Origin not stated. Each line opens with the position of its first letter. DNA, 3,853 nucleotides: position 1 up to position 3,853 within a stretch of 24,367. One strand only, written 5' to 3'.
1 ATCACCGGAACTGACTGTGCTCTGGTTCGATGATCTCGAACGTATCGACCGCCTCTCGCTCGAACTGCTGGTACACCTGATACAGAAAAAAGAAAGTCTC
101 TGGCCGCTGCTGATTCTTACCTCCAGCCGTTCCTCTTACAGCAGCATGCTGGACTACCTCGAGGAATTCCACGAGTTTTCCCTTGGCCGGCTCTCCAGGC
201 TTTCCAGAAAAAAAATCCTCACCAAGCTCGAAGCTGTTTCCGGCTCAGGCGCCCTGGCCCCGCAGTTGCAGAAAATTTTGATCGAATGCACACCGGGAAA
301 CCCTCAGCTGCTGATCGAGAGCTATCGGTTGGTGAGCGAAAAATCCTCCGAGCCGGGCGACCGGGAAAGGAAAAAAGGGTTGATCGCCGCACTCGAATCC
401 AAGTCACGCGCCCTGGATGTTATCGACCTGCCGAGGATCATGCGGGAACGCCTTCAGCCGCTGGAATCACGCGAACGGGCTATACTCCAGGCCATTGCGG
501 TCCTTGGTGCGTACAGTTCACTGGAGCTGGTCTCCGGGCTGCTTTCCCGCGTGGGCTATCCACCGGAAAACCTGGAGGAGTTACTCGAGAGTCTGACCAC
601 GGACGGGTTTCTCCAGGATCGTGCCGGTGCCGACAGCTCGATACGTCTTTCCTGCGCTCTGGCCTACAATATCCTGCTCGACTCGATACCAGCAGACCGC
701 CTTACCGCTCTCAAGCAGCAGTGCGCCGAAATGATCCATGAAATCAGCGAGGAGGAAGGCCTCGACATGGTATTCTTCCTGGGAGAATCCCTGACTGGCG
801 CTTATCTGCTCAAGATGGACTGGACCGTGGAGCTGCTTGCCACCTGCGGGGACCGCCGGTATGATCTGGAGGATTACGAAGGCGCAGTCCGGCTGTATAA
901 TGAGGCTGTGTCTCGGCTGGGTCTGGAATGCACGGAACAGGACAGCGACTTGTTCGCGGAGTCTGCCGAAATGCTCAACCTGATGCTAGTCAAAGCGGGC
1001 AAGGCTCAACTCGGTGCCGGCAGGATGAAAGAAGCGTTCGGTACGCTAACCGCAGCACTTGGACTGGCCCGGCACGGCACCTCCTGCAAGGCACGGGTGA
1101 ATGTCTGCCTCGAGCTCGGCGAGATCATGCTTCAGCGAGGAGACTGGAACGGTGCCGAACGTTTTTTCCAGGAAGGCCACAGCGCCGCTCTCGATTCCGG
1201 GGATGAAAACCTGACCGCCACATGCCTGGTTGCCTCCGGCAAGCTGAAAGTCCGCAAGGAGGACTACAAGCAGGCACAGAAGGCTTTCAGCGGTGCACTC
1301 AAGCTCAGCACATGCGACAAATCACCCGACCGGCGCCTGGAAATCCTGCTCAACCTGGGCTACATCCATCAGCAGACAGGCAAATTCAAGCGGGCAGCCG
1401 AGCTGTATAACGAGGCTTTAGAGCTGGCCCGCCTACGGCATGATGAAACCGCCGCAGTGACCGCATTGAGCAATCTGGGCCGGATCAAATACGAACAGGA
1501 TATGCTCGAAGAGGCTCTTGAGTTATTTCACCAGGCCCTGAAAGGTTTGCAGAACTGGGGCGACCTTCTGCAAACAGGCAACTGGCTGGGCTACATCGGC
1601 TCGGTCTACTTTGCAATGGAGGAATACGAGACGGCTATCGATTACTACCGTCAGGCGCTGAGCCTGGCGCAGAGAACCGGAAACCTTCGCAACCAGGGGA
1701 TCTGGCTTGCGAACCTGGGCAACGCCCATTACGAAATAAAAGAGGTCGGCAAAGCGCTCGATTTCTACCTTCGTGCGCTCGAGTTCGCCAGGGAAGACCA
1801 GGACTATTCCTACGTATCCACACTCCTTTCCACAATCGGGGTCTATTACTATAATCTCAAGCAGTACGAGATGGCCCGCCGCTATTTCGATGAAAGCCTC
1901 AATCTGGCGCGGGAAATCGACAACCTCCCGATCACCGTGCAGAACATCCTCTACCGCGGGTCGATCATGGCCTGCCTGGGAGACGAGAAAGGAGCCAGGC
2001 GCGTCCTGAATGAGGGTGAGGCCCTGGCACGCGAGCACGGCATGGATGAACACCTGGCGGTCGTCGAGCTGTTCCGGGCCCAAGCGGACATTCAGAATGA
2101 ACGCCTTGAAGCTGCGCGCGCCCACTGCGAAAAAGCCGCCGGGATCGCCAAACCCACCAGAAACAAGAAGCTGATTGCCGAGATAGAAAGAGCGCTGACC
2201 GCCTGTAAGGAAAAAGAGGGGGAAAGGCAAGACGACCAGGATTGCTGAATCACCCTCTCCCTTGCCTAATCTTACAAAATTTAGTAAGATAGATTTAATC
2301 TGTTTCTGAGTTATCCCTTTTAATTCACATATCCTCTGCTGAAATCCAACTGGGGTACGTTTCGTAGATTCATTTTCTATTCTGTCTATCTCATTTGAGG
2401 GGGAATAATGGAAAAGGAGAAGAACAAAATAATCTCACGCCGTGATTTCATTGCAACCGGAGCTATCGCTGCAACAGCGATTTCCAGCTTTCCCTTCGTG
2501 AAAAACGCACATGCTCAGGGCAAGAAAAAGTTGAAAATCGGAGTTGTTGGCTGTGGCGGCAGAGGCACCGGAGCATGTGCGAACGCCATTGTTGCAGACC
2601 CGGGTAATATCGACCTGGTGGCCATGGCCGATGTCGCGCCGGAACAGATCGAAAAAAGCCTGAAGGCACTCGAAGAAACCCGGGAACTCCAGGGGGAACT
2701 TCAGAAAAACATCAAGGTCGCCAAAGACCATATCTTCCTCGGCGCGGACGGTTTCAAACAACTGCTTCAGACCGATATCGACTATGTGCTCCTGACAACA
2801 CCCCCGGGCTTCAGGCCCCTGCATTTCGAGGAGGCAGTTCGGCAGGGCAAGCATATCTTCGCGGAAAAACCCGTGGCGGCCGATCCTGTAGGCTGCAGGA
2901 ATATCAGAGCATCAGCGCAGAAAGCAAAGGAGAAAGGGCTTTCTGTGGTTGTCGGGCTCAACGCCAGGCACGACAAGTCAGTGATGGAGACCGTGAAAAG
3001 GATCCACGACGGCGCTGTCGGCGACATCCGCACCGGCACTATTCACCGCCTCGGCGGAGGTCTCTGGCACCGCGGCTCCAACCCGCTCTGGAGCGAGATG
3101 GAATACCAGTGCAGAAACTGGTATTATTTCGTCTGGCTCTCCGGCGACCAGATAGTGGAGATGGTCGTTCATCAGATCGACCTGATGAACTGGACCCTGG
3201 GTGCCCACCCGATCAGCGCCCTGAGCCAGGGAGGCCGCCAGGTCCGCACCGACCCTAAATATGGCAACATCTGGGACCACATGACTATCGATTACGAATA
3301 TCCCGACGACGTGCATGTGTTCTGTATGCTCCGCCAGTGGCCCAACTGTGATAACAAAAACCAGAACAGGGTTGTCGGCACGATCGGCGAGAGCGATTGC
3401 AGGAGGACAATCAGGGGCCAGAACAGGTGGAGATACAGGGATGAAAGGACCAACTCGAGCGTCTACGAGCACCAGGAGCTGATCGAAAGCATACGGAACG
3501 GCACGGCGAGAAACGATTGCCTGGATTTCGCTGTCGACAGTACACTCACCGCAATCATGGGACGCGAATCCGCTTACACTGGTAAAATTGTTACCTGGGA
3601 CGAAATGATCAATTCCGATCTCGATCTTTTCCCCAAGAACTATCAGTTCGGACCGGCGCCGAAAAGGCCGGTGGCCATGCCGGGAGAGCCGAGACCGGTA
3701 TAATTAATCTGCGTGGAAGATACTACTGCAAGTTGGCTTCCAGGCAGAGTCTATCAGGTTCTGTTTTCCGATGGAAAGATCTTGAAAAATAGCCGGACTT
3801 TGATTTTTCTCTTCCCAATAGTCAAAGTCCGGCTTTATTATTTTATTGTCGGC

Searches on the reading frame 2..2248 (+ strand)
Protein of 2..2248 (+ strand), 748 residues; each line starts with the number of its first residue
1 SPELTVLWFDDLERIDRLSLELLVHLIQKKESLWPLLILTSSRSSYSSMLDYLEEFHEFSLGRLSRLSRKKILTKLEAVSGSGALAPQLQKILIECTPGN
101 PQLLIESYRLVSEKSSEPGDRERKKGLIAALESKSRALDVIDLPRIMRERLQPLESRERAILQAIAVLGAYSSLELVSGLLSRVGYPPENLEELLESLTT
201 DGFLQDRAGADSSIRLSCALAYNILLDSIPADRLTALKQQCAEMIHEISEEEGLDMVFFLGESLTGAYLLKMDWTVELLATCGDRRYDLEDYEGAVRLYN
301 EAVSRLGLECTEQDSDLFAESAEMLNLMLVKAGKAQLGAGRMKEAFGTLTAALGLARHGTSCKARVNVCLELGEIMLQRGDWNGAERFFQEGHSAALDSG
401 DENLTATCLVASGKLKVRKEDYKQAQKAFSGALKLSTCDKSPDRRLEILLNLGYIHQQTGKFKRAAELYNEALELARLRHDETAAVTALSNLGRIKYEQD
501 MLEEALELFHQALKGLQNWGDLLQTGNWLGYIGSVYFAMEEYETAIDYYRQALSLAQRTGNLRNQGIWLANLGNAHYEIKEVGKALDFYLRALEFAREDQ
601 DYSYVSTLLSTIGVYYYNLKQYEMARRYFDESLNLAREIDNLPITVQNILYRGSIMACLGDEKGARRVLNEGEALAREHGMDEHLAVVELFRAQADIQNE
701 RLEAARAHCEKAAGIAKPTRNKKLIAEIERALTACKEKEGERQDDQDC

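Call 15: search_protein_families(library=pfam, proteins=[window:2-2248:+], max_evalue=0.00001)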
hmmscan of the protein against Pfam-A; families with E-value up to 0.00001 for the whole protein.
window:2-2248:+ (748 aa): 15 families
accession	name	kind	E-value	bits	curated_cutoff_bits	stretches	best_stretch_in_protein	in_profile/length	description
PF13424.12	TPR_12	-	3.7e-42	142.8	30.1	3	527-598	4-77/77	Tetratricopeptide repeat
PF07719.23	TPR_2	-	1.2e-30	103.5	27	0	447-476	2-31/34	Tetratricopeptide repeat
PF00515.34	TPR_1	-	5.5e-27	92.9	27.8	1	530-556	5-31/34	Tetratricopeptide repeat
PF17874.7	TPR_MalT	-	8.7e-23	81.6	45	2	406-559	40-194/336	MalT-like TPR region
PF13374.12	TPR_10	-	6.7e-21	74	27.5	0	607-638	3-34/42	Tetratricopeptide repeat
PF13181.12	TPR_8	-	3e-19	67.9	25.7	0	447-476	2-31/34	Tetratricopeptide repeat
PF13176.12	TPR_7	-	2.5e-15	55.6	27.9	0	449-477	2-30/36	Tetratricopeptide repeat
PF13428.12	TPR_14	-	2.1e-12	46.8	23.5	0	447-476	2-31/44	Tetratricopeptide repeat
PF13432.12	TPR_16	-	4.8e-12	46.5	32.7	1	412-476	3-61/65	Tetratricopeptide repeat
PF14559.12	TPR_19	-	4.1e-11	43.5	25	0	420-477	5-56/68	Tetratricopeptide repeat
PF14938.12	SNAP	-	1.9e-08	34.6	25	0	381-513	50-182/282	Soluble NSF attachment protein, SNAP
PF13414.12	TPR_11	-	4.1e-08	33.2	26.8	0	533-555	1-23/42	TPR repeat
PF12862.13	ANAPC5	-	3.2e-06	27.6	23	0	417-492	9-84/91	Anaphase-promoting complex subunit 5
PF10602.15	RPN7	-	6.1e-06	26.5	29.6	0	335-432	45-139/174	26S proteasome subunit RPN7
PF07721.20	TPR_4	-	9.3e-06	26.2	27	0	488-511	3-26/26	Tetratricopeptide repeat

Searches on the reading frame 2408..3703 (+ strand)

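Call 15: search_protein_families(library=pfam, proteins=[window:2408-3703:+], max_evalue=0.00001)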
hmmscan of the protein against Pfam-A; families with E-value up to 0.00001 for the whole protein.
window:2408-3703:+ (431 aa): 2 families
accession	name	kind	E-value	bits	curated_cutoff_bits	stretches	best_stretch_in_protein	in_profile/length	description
PF01408.29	GFO_IDH_MocA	-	1.3e-11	45.7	24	1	42-176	1-115/120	Oxidoreductase family, NAD-binding Rossmann fold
PF22725.1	GFO_IDH_MocA_C3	-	4.3e-07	30.4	27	1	197-327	6-121/124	GFO/IDH/MocA C-terminal domain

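Call 80: search_protein_families(library=pfam, proteins=[window:2408-3703:+], max_evalue=0.01)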
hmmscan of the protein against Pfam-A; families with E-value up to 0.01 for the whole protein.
window:2408-3703:+ (431 aa): 2 families
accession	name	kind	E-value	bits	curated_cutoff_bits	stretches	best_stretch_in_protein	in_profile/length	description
PF01408.29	GFO_IDH_MocA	-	1.3e-11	45.7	24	1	42-176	1-115/120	Oxidoreductase family, NAD-binding Rossmann fold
PF22725.1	GFO_IDH_MocA_C3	-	4.3e-07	30.4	27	1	197-327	6-121/124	GFO/IDH/MocA C-terminal domain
